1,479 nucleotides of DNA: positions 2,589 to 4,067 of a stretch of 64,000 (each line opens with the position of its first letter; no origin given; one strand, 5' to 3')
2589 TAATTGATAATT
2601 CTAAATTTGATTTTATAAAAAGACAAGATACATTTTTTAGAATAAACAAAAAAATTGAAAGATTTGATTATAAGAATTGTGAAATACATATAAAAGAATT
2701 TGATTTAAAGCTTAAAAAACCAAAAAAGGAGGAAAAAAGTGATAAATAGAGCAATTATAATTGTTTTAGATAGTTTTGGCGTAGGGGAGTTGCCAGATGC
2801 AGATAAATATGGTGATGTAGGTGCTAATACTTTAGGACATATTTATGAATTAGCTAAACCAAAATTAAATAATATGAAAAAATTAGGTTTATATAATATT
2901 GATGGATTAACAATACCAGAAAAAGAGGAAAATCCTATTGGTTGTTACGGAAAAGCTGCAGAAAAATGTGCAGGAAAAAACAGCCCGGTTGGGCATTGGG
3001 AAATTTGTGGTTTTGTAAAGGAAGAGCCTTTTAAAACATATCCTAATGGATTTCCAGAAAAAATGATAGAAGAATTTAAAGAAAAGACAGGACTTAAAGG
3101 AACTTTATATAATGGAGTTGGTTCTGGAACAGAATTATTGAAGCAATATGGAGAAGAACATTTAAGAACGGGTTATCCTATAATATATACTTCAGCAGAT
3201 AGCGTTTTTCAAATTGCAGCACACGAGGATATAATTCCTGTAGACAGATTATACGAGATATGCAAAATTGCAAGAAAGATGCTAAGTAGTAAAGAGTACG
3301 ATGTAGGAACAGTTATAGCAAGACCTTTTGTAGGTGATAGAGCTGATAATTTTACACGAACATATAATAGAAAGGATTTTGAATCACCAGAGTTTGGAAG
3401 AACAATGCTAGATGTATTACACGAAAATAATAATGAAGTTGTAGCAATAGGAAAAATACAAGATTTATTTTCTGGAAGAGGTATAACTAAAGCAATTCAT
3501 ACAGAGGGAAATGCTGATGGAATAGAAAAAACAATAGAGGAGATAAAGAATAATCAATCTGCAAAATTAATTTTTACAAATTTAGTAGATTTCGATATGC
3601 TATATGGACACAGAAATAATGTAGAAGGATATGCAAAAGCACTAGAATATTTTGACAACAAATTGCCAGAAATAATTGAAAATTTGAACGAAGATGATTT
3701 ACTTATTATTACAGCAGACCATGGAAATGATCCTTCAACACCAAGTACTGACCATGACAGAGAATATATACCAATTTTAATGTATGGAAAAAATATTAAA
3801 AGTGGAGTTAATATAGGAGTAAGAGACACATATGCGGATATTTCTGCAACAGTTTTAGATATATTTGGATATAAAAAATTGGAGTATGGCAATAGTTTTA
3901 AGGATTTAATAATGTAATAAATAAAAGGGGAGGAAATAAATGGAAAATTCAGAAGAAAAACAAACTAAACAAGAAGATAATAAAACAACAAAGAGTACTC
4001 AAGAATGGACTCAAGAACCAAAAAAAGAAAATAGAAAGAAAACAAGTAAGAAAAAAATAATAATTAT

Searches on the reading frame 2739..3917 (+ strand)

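Call 81: search_protein_families(library=pfam, proteins=[window:2739-3917:+], max_evalue=0.0001)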
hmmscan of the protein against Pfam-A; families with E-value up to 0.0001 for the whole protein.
window:2739-3917:+ (392 aa): 1 family
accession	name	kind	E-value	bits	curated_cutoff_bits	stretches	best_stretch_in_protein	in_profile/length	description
PF01676.23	Metalloenzyme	-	4.8e-45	154.5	24.3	1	4-379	2-251/252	Metalloenzyme superfamily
